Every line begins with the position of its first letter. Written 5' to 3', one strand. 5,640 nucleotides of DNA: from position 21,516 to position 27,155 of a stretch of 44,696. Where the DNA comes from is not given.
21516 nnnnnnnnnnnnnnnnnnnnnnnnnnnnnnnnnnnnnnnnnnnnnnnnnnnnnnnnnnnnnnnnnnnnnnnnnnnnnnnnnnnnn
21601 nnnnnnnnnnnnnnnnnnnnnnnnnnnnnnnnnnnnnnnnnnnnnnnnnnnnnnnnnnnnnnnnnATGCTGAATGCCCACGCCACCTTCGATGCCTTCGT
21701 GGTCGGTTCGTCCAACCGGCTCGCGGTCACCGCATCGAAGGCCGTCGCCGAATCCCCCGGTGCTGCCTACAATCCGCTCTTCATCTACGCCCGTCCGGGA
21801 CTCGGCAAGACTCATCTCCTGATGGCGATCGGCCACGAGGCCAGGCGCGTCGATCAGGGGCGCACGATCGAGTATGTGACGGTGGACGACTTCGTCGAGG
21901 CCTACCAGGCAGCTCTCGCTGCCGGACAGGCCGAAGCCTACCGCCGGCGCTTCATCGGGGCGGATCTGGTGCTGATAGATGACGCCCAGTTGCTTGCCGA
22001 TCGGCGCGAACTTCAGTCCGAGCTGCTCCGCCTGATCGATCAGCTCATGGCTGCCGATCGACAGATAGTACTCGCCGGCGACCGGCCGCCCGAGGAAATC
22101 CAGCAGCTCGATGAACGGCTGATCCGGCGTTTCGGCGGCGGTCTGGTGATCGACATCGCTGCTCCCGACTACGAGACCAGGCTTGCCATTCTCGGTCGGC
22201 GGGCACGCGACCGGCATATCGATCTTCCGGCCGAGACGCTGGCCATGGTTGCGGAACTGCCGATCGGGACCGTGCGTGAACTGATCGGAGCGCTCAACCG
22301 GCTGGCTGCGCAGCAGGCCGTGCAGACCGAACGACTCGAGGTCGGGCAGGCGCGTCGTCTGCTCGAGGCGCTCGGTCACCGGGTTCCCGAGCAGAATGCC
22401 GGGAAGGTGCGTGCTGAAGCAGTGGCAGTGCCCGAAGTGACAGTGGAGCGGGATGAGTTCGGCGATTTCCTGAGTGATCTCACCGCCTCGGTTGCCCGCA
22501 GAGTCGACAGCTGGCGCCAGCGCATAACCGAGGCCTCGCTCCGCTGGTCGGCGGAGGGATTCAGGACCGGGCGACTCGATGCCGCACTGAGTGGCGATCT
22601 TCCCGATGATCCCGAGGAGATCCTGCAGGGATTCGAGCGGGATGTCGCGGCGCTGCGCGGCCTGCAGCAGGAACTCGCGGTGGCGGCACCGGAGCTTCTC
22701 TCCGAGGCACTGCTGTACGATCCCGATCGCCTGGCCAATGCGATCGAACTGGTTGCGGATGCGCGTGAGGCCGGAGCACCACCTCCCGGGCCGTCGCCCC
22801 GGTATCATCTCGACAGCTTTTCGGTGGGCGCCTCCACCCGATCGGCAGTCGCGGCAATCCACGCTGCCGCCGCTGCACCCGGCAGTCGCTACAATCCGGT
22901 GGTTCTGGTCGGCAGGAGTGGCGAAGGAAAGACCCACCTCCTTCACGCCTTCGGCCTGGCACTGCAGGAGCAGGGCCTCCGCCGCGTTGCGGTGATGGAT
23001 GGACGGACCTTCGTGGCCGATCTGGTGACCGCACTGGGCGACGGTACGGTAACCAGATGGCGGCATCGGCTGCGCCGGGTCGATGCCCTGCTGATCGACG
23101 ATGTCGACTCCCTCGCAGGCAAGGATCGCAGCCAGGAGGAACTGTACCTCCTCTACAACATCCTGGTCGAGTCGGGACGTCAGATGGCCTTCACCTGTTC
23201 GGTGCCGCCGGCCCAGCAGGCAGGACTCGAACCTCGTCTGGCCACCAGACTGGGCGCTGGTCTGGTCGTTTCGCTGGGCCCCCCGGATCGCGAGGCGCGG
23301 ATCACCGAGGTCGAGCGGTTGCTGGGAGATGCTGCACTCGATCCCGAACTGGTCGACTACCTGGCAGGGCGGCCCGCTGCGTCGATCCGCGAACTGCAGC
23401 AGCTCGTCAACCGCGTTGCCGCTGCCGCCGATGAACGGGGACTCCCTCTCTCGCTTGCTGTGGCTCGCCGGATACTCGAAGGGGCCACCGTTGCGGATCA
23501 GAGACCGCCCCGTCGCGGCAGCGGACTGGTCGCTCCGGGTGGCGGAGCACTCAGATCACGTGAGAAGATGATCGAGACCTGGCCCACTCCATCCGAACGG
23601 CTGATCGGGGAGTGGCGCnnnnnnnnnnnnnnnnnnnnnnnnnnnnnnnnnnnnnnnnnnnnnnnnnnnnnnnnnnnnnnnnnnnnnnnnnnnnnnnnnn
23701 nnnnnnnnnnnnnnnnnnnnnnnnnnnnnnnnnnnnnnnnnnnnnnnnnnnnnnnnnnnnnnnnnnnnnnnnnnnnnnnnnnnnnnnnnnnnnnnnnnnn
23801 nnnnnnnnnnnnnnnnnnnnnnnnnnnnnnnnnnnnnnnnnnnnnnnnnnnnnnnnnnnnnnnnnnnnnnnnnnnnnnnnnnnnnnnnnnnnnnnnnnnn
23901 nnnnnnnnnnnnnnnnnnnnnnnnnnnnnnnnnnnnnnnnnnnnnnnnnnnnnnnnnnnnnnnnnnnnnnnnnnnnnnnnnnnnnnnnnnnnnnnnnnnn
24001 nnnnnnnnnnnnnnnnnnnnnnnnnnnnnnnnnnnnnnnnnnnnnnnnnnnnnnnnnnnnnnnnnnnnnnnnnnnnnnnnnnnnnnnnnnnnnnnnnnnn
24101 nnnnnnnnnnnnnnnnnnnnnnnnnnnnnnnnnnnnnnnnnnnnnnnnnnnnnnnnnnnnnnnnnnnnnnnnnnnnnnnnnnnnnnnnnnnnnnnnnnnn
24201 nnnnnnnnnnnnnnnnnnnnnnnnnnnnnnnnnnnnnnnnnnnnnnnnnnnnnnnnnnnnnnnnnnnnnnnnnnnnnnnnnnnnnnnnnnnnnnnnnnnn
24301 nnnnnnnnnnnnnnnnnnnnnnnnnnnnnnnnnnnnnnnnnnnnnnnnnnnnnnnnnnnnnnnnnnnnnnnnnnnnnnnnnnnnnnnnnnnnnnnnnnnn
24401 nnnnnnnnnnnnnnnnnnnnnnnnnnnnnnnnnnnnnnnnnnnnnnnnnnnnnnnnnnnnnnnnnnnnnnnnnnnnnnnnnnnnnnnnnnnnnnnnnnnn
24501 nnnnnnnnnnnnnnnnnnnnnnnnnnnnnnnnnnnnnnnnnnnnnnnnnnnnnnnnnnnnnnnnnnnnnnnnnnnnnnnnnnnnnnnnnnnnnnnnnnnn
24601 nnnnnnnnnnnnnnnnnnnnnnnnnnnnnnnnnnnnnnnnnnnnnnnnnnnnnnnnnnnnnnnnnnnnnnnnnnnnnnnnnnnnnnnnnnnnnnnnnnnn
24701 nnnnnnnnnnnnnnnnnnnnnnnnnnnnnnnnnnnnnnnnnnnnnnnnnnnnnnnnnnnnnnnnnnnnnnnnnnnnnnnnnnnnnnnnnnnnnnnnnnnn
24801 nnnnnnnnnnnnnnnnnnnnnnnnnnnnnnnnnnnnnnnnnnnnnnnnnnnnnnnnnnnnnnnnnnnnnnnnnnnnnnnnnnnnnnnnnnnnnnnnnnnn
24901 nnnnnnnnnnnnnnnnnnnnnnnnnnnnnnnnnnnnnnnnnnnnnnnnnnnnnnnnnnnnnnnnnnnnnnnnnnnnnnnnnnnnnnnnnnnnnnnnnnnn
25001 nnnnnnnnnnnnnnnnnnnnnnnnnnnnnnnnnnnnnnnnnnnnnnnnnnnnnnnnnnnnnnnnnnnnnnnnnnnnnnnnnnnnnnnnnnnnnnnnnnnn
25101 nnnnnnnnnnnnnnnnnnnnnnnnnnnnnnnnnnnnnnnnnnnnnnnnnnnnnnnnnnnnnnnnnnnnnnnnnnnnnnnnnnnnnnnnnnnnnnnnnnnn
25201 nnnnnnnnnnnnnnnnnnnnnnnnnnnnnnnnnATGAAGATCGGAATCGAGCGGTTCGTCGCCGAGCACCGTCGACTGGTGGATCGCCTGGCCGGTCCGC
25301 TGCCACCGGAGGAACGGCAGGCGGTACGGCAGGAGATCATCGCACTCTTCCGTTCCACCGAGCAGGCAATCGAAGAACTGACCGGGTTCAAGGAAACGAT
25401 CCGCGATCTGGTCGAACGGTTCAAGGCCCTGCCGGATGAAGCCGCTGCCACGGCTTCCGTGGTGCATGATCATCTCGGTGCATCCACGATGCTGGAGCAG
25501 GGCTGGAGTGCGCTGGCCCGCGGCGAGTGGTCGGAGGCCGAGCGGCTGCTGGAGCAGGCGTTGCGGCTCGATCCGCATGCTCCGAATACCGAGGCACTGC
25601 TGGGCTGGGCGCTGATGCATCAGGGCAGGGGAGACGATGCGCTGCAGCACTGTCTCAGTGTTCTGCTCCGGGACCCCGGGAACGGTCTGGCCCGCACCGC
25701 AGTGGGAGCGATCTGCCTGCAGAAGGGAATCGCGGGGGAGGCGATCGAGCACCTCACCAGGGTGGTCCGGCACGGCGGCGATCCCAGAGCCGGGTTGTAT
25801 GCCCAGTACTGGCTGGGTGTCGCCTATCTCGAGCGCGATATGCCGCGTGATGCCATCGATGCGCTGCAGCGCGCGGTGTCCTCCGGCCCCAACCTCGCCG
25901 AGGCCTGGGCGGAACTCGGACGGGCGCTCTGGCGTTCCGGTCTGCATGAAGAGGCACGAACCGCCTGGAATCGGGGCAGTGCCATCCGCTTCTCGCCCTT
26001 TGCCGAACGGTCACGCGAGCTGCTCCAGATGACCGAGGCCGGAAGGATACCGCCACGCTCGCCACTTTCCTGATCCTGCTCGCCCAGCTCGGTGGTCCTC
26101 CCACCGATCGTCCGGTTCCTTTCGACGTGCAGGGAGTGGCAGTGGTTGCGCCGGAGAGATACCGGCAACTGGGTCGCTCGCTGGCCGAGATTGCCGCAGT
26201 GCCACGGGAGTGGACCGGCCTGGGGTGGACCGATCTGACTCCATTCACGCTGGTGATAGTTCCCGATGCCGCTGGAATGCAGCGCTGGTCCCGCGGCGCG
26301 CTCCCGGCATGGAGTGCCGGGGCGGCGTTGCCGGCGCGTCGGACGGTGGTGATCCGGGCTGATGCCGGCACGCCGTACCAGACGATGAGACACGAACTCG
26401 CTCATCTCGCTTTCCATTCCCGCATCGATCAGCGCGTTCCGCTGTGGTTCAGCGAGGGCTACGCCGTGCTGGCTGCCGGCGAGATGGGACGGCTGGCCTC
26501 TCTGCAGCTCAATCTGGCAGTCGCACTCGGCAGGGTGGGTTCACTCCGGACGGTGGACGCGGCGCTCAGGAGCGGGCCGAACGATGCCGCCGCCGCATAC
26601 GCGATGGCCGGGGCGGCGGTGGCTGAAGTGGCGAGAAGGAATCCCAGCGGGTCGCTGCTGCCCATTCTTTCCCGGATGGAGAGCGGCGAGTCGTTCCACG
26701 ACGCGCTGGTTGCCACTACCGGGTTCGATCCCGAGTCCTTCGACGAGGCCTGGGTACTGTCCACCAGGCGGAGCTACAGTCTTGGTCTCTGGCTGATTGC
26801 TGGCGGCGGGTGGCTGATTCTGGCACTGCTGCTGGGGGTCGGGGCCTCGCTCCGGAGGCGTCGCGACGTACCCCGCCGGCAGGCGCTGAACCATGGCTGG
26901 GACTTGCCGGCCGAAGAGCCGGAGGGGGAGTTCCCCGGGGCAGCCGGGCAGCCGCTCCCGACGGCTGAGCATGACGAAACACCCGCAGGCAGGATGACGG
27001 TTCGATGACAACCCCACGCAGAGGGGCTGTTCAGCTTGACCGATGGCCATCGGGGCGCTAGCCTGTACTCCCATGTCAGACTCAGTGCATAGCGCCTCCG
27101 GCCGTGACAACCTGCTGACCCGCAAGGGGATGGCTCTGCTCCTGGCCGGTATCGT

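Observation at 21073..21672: MglA-like GTPase with nearly every catalytic residue replaced (candidate pseudo-GTPase)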

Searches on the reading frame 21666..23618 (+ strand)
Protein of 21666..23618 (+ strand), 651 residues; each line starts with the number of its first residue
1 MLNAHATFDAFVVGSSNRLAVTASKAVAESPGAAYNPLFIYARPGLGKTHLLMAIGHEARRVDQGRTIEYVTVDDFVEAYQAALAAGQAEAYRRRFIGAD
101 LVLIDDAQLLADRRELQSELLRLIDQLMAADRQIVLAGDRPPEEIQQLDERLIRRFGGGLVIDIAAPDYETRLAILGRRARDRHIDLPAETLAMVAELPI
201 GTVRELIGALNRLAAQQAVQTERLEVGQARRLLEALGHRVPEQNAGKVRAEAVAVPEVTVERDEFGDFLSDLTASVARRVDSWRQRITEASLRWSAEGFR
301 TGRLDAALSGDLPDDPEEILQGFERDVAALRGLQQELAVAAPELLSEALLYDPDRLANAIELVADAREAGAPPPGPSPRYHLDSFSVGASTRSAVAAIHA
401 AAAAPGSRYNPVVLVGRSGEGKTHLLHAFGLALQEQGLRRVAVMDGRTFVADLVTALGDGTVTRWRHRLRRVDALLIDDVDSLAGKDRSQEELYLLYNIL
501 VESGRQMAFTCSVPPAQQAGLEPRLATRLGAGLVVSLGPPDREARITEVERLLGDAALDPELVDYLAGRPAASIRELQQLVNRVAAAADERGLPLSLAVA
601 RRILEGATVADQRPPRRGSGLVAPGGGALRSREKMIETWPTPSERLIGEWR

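Call 4: search_protein_families(library=pfam, proteins=[window:21666-23618:+], max_evalue=0.1)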
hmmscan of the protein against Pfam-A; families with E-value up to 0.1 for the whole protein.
window:21666-23618:+ (651 aa): 24 families
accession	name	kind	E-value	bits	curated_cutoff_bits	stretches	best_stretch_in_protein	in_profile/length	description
PF00308.24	Bac_DnaA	-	8e-89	296.4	23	2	2-163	1-162/162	Bacterial DnaA ATPAse domain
PF01695.23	IstB_IS21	-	1.5e-20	74.1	24.1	2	42-144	99-198/238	IstB-like ATP binding protein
PF00004.35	AAA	-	1e-10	42.6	21.2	2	39-156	2-123/131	ATPase family associated with various cellular activities (AAA)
PF25199.1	nSTAND_NTPase5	-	9.4e-09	35.7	34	2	392-484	22-109/145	Novel STAND NTPase 5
PF13401.12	AAA_22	-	3e-08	34.5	27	1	411-508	7-117/130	AAA domain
PF13191.12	AAA_16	-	6.7e-06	27.1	32.6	1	397-512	11-104/167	AAA ATPase domain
PF05729.18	NACHT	-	0.00014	22.1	26.7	1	411-442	2-33/167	NACHT domain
PF01637.24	ATPase_2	-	0.00016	22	33.2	0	35-67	20-52/225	ATPase domain predominantly from Archaea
PF13245.12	AAA_19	-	0.00019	22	25.1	0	36-73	12-49/134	AAA domain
PF13604.12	AAA_30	-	0.00074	19.7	27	0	401-470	10-81/191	AAA domain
PF09848.15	SLFN-g3_helicase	-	0.00098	18.9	24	1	38-135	4-118/354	Schlafen group 3, DNA/RNA helicase domain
PF22737.1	NNH6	-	0.0026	18.3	27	1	570-601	52-83/114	NACHT N-terminal Helical domain 6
PF13173.12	AAA_14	-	0.0026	18.2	27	1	46-155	13-114/129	AAA domain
PF20720.3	nSTAND3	-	0.0026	17.9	27.2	0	408-443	16-51/155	Novel STAND NTPase 3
PF01583.26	APS_kinase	-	0.011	16.2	21.1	1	412-472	5-63/152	Adenylylsulphate kinase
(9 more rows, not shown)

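Call 5: search_protein_families(library=ncbifam, proteins=[window:21666-23618:+], max_evalue=0.1)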
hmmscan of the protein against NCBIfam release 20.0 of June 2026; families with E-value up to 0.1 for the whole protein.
window:21666-23618:+ (651 aa): 24 families
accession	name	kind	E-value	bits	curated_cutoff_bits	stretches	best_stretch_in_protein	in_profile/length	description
TIGR00362.1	DnaA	equivalog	2.6e-127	425.5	343.9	2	2-237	104-339/437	chromosomal replication initiator protein DnaA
NF001154.0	PRK00149.3-3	equivalog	1.7e-79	267.9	410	2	2-225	117-348/462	chromosomal replication initiator protein DnaA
NF009087.0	PRK12422.1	equivalog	3.7e-55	187.9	657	2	2-221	104-325/455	chromosomal replication initiator protein DnaA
TIGR03420.1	DnaA_homol_Hda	equivalog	2.2e-49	168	194.8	2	378-605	10-226/226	DnaA regulatory inactivator Hda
NF038214.1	IS21_help_AAA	equivalog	3.3e-27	95.7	200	2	38-141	93-193/232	IS21-like element helper ATPase IstB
NF005982.0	PRK08084.1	equivalog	1.5e-23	83.6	268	2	384-550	23-177/235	DnaA inactivator Hda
NF006571.0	PRK09087.1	equivalog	8.9e-15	55.1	297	1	473-607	90-223/228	DnaA regulatory inactivator HdaA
NF005304.0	PRK06835.1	equivalog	1.4e-13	50.7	215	2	35-156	183-305/330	ATP-binding protein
NF009043.0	PRK12377.1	subfamily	4.5e-13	49.4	389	2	6-154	71-220/248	ATP-binding protein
NF006038.0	PRK08181.1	subfamily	2.1e-12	46.8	317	2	381-498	77-192/271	transposase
NF005098.0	PRK06526.1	subfamily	1.3e-11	44.4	296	2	407-482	107-181/266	transposase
NF006616.1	PRK09183.1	subfamily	2e-10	40.4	300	2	44-114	109-178/253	IS21-like element helper ATPase IstB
NF006505.0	PRK08939.1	equivalog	5.6e-10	39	228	2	404-480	151-226/306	primosomal protein DnaI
NF005931.1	PRK07952.1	equivalog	3.9e-09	36.4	357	1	5-156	68-222/246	replicative helicase loader DnaC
NF005378.0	PRK06921.1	subfamily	5e-09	35.6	207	2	406-491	114-198/266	hypothetical protein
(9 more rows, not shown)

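Call 50: search_solved_structures(query=window:21666-23618:+, max_evalue=0.001)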
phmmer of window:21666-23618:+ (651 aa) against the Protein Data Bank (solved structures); distinct sequences matched with E-value up to 0.001: 16.
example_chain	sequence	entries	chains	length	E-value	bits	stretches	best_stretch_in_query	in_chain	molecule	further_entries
8bv3_A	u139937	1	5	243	7.3e-51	177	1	1-224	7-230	Chromosomal replication initiator protein DnaA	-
8btg_A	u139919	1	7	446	1.4e-50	176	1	1-241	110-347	Chromosomal replication initiator protein DnaA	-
2z4r_A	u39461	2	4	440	7.6e-39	137.3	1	2-301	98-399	Chromosomal replication initiator protein dnaA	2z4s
2hcb_A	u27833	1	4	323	4.7e-37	131.3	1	2-233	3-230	Chromosomal replication initiator protein dnaA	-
1l8q_A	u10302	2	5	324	4.8e-37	131.3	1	2-233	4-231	Chromosomal replication initiator protein dnaA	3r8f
3sc3_A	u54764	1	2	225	4.2e-10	42.3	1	389-590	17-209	Putative DNA replication regulator Hda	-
3bos_A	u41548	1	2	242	4.6e-10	42.2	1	388-589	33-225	Putative DNA replication factor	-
5x06_E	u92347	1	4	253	5.7e-07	32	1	396-550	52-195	DnaA regulatory inactivator Hda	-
6nyw_B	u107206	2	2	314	0.00014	24.2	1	37-231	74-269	Spastin | Drosophila melanogaster Spastin AAA domain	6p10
6p11_B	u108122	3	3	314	0.00015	24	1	37-231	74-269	Drosophila melanogaster Spastin AAA domain | Spastin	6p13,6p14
6p12_B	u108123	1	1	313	0.00016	23.9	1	37-231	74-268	Drosophila melanogaster Spastin AAA domain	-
3b9p_A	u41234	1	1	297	0.00021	23.5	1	37-232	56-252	CG5977-PA, isoform A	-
6nyv_B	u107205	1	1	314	0.00025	23.3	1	37-231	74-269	Spastin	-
5bq5_A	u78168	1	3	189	0.0005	22.3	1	37-109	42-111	Insertion sequence IS5376 putative ATP-binding protein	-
6p07_A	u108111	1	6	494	0.00075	21.7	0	37-230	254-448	Spastin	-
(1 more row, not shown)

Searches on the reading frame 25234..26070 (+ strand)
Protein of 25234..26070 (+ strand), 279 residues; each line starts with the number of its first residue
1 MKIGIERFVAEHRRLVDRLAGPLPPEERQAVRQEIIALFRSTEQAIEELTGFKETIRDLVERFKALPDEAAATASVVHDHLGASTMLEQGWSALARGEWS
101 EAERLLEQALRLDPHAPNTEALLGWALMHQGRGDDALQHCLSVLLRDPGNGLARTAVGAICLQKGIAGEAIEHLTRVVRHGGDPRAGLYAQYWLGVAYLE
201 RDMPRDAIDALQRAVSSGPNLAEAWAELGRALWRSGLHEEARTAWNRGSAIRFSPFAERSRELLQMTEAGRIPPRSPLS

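Call 54: search_protein_families(library=pfam, proteins=[window:25234-26070:+], max_evalue=0.00001)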
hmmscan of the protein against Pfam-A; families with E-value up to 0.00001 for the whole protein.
window:25234-26070:+ (279 aa): 12 families
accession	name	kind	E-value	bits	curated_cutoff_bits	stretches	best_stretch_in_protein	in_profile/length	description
PF07719.23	TPR_2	-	1.7e-21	75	27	0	87-115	5-33/34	Tetratricopeptide repeat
PF13432.12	TPR_16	-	6.9e-19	68.4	32.7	2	87-149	1-63/65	Tetratricopeptide repeat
PF14559.12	TPR_19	-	5.9e-18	65.4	25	1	93-157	1-65/68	Tetratricopeptide repeat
PF00515.34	TPR_1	-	6.5e-17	61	27.8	0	190-216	3-29/34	Tetratricopeptide repeat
PF13428.12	TPR_14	-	5.9e-15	54.7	23.5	0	190-231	3-44/44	Tetratricopeptide repeat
PF13174.12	TPR_6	-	3.6e-11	43.4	26.3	0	189-216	1-28/33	Tetratricopeptide repeat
PF13424.12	TPR_12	-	7.2e-11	42.6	30.1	0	69-113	28-75/77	Tetratricopeptide repeat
PF13176.12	TPR_7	-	6.8e-10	38.7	27.9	0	90-114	6-30/36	Tetratricopeptide repeat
PF13414.12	TPR_11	-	1.4e-09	37.9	26.8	0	206-236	12-42/42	TPR repeat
PF13431.12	TPR_17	-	3.3e-07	30.5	24.4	0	211-242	2-33/34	Tetratricopeptide repeat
PF07721.20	TPR_4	-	5.5e-07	30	27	0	85-108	3-26/26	Tetratricopeptide repeat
PF13181.12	TPR_8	-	1.1e-06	28.7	25.7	0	222-243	1-22/34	Tetratricopeptide repeat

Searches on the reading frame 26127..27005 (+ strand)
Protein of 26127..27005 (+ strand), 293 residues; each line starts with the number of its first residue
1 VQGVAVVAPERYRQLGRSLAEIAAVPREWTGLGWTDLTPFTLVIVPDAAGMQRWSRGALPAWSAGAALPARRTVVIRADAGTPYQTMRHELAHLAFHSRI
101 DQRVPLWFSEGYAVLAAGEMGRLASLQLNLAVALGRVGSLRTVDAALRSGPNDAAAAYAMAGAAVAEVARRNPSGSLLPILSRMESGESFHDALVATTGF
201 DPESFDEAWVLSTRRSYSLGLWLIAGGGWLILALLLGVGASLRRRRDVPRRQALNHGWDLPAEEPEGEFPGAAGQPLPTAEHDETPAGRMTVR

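Call 54: search_protein_families(library=pfam, proteins=[window:26127-27005:+], max_evalue=0.00001)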
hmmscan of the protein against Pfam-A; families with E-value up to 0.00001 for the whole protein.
window:26127-27005:+ (293 aa): 1 family
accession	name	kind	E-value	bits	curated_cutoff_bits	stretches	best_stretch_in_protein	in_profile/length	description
PF13485.12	Peptidase_MA_2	-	1.4e-13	51.5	32.4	1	39-210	20-196/201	Peptidase MA superfamily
